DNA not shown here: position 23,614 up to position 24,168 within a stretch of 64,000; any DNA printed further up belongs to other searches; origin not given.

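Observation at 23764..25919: GC-rich two-gene insert (633-aa HExxH protein plus 84-aa acidic protein) between purF and dgkA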

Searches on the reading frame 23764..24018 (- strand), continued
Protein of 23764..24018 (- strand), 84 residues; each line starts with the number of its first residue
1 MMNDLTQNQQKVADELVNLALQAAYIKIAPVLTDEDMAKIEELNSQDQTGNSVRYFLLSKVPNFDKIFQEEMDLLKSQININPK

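Call 69: search_protein_families(library=pfam, proteins=[L009:5677-7353:+, L012:1667-2965:+, L016:271-2316:+], max_evalue=5)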
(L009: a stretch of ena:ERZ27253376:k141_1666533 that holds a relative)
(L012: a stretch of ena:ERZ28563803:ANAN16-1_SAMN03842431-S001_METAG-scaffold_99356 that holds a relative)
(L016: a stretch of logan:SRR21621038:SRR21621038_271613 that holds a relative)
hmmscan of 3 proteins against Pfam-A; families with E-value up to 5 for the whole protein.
L009:5677-7353:+ (559 aa): 2 families
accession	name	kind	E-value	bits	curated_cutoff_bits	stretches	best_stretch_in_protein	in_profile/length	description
PF16634.10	APC_u13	-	0.1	13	26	1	80-106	16-42/54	Unstructured region on APC between APC_crr and SAMP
PF05597.16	Phasin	-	0.3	11.6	28.8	1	282-328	55-102/126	Poly(hydroxyalcanoate) granule associated protein (phasin)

L012:1667-2965:+ (433 aa): 1 family
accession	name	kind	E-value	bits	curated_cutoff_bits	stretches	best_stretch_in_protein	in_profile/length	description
PF01467.32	CTP_transf_like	-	0.14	12.8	21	1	338-410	34-102/133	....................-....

L016:271-2316:+ (682 aa): 1 family
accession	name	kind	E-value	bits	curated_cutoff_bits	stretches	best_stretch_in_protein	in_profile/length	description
PF20132.4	DUF6522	-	0.19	11.9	25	1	340-374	43-77/88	Family of unknown function (DUF6522)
